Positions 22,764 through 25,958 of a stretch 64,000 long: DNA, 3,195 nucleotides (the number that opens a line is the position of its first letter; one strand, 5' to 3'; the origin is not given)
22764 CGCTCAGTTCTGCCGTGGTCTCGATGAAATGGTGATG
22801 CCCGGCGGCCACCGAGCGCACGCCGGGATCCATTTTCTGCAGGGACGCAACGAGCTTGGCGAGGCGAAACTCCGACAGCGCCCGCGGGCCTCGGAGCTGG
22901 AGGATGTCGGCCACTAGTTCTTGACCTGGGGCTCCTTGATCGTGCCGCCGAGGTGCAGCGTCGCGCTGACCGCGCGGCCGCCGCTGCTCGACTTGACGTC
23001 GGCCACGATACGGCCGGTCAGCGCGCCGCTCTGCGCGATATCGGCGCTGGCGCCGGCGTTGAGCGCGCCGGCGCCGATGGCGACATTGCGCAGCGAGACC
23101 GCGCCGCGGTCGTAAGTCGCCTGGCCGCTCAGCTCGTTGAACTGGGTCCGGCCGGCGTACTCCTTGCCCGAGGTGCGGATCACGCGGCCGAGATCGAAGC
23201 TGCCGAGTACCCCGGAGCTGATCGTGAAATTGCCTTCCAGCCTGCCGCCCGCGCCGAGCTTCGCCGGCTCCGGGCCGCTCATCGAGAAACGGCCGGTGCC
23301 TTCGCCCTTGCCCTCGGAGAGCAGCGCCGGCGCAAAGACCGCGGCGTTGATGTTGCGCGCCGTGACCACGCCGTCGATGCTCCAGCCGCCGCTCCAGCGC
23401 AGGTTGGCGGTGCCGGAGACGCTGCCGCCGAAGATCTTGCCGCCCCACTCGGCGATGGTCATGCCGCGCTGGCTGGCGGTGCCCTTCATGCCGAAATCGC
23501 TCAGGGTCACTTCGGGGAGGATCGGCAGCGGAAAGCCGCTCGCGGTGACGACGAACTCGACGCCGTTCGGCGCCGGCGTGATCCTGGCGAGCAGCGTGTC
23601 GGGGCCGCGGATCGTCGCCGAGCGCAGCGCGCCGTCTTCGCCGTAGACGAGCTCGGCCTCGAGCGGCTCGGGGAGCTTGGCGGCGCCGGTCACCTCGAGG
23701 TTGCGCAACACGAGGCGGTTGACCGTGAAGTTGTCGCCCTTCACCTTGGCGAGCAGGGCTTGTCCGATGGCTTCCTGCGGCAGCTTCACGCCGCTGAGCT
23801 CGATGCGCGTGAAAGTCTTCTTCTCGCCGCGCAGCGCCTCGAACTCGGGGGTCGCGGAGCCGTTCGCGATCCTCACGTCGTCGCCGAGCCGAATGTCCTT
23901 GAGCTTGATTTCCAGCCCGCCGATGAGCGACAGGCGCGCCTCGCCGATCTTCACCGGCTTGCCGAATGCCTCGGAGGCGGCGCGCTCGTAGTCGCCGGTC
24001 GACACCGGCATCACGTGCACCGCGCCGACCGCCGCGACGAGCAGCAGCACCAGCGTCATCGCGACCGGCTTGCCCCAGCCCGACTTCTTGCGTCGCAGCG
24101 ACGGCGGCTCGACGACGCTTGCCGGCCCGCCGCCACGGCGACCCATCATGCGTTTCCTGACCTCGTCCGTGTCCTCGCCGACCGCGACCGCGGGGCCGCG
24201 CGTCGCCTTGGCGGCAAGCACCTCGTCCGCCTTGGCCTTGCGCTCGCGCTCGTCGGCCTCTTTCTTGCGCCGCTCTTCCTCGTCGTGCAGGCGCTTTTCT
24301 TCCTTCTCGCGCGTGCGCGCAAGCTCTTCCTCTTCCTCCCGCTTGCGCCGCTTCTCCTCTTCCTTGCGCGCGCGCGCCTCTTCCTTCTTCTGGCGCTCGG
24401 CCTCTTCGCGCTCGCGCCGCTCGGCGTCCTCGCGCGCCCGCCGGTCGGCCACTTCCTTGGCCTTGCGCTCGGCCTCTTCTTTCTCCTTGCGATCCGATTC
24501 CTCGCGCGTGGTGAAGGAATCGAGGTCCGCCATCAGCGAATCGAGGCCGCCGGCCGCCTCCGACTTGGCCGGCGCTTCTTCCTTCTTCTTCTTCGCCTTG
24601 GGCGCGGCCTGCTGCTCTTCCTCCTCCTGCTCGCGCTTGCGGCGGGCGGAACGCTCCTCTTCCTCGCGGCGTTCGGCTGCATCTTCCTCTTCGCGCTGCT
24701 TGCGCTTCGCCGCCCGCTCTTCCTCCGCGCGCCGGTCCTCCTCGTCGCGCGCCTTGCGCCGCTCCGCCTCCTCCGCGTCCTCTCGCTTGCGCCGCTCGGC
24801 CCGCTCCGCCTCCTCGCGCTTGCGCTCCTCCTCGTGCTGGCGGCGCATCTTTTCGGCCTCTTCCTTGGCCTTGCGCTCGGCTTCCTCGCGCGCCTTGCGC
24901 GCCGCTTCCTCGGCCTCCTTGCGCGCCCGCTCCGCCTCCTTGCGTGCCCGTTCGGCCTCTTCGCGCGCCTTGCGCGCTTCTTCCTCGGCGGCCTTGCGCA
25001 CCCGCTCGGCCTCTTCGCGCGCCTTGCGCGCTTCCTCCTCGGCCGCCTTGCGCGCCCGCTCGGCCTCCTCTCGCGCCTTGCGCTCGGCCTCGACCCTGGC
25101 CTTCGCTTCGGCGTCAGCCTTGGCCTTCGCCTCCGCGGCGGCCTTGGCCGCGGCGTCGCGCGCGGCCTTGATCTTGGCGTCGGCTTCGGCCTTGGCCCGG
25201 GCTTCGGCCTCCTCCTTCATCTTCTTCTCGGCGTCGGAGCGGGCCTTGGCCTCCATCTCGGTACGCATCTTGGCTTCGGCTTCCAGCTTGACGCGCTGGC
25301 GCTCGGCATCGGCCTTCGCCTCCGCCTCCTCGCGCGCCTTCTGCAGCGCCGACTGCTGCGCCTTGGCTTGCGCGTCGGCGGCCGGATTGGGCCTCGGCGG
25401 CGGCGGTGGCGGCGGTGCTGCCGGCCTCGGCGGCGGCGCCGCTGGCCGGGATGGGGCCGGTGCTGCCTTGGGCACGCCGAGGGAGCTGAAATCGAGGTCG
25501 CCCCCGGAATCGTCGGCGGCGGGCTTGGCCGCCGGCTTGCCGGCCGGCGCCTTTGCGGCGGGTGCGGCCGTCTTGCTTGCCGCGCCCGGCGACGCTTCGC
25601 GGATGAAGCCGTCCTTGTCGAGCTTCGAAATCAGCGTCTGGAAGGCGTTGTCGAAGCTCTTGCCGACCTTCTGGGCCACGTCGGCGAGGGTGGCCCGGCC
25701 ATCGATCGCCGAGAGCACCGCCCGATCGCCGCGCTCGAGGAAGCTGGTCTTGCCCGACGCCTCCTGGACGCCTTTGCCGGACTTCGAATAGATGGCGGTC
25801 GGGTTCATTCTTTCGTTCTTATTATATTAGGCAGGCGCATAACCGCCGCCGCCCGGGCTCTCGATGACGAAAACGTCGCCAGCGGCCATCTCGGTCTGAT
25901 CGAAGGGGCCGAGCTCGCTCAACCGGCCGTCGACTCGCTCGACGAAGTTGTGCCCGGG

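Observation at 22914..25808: Chimeric 964-aa inner-membrane protein: cytoplasmic E/R/K/A mega-helix fused to a periplasmic AsmA-like domain, wedged between an oxoprolinase-type gene and purL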

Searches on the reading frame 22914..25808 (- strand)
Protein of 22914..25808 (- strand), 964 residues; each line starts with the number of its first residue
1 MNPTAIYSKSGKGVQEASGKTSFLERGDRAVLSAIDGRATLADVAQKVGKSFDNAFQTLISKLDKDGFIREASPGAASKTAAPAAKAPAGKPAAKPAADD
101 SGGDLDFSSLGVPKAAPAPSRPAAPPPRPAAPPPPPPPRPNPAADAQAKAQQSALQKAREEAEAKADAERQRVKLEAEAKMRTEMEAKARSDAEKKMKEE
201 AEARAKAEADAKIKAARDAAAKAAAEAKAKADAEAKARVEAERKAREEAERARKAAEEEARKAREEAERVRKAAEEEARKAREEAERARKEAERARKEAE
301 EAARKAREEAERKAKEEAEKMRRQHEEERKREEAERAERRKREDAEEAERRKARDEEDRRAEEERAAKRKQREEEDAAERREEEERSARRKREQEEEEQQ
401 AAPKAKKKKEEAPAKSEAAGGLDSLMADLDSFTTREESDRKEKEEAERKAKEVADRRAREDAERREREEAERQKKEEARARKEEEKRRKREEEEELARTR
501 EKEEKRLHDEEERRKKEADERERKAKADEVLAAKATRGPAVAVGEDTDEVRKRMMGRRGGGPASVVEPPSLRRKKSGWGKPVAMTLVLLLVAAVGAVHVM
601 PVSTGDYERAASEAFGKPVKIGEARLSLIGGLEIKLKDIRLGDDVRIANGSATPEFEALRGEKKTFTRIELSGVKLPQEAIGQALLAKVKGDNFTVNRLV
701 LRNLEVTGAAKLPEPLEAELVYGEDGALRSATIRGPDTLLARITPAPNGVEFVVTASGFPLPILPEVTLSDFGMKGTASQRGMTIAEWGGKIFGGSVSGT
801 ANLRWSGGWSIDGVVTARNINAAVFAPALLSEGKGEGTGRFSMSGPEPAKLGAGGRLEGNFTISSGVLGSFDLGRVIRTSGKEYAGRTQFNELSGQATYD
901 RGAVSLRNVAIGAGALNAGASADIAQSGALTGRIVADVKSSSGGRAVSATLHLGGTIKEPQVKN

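Call 5: search_protein_families(library=pfam, proteins=[window:22914-25808:-], max_evalue=1)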
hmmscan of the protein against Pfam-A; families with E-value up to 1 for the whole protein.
window:22914-25808:- (964 aa): 1 family
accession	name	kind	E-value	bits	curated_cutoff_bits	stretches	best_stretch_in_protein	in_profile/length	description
PF18886.6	DUF5649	-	0.58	10.9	25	1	896-931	3-38/68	Repeats of unknown function (DUF5649)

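Call 6: search_protein_families(library=ncbifam, proteins=[window:22914-25808:-], max_evalue=1)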
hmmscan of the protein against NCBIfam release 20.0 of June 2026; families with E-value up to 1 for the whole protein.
window:22914-25808:- (964 aa): 3 families
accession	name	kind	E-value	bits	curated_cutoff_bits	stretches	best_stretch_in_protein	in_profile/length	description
TIGR02794.1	tolA_full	equivalog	0.0008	18.7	59.45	1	144-259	118-241/362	cell envelope integrity protein TolA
NF033845.1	MSCRAMM_ClfB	exception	0.27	9.1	999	1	102-262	532-666/871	MSCRAMM family adhesin clumping factor ClfB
NF007499.0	PRK10092.1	equivalog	0.43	10.3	314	1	606-651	117-160/183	maltose O-acetyltransferase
